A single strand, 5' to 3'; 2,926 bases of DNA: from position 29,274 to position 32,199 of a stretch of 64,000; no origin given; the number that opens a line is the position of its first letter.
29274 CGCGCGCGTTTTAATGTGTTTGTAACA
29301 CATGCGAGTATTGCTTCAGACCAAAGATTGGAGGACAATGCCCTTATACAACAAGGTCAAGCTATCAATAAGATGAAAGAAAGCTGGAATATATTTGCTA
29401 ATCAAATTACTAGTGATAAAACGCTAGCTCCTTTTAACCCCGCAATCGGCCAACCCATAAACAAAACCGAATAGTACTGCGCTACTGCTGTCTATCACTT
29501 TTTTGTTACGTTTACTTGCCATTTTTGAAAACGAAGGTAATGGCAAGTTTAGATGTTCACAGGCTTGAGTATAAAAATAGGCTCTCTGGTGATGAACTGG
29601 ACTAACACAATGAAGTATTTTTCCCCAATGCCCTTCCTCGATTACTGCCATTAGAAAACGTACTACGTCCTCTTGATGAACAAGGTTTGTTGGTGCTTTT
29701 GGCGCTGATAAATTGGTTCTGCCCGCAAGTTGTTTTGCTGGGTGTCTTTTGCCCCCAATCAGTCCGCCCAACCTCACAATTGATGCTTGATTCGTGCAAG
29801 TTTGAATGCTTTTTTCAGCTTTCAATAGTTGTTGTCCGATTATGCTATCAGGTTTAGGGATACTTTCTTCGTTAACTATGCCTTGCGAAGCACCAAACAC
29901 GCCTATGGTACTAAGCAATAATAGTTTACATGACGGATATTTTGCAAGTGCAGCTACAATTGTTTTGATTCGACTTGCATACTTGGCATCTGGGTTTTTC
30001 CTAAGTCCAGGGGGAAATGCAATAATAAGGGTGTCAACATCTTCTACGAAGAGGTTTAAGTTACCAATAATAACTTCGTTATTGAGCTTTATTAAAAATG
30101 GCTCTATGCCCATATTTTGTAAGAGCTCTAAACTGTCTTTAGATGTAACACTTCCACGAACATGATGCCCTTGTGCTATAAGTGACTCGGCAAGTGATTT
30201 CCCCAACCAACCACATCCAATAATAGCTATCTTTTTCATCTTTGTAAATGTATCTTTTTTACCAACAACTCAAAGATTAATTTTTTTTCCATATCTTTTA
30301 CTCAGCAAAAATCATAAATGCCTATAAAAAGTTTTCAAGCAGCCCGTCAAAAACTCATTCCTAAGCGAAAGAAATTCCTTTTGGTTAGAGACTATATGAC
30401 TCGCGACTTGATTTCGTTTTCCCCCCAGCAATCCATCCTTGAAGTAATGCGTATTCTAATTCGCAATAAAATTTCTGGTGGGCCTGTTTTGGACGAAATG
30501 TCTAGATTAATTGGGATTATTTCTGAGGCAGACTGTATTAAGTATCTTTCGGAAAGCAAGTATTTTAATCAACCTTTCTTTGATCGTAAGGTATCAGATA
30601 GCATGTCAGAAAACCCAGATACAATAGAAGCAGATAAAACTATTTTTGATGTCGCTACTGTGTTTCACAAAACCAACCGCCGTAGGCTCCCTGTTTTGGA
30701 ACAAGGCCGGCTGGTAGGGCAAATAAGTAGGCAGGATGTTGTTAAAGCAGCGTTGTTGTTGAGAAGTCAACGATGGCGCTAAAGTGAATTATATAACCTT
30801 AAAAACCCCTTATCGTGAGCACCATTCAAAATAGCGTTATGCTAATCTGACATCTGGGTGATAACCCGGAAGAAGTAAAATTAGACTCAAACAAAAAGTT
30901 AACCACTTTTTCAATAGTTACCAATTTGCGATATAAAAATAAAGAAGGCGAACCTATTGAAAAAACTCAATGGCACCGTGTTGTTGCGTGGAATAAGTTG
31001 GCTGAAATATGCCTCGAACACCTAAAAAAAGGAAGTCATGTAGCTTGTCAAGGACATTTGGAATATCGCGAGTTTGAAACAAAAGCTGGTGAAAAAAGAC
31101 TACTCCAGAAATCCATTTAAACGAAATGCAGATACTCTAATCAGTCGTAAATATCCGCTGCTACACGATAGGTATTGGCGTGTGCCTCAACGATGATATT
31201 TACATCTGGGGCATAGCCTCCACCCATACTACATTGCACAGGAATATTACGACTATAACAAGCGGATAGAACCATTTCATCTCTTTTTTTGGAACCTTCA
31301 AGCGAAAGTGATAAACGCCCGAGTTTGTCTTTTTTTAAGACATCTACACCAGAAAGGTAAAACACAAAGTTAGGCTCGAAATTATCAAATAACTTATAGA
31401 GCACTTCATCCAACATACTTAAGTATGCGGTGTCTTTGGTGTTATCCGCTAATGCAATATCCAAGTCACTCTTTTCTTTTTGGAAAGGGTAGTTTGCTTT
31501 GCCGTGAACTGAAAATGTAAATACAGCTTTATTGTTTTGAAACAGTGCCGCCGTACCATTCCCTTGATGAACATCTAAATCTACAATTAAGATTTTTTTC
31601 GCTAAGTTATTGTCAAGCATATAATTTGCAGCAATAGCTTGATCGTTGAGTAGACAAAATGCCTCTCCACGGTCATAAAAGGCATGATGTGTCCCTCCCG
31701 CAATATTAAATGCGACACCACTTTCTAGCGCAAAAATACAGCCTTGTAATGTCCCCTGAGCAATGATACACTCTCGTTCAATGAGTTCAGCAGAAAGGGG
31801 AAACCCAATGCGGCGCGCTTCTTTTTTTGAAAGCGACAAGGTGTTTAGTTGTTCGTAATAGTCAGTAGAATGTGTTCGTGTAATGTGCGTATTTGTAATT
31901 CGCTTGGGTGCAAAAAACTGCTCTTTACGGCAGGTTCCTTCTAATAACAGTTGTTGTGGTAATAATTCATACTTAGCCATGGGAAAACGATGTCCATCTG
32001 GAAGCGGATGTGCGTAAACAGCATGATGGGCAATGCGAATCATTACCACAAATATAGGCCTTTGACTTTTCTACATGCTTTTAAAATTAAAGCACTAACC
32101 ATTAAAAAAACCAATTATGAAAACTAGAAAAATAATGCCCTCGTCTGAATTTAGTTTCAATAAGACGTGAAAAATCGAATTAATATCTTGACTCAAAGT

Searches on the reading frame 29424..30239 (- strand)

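Call 72: search_protein_families(library=pfam, proteins=[window:29424-30239:-], max_evalue=0.00001)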
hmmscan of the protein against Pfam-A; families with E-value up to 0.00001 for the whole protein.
window:29424-30239:- (271 aa): 3 families
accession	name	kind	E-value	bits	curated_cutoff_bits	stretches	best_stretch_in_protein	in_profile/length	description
PF03807.23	F420_oxidored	-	7.9e-08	33.2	21.6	1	3-78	1-70/94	NADP oxidoreductase coenzyme F420-dependent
PF13460.12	NAD_binding_10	-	9e-08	32.6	27.2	1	10-202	4-183/184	NAD(P)H-binding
PF04321.23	RmlD_sub_bind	-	5.4e-06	26.1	27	0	10-165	10-156/287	RmlD substrate binding domain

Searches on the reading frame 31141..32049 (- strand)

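Call 72: search_protein_families(library=pfam, proteins=[window:31141-32049:-], max_evalue=0.00001)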
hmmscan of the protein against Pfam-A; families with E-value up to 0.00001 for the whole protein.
window:31141-32049:- (302 aa): 1 family
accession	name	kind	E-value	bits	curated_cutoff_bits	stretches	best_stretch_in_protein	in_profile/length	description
PF00850.24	Hist_deacetyl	-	6.4e-54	183.7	27.9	1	21-282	2-285/298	Histone deacetylase domain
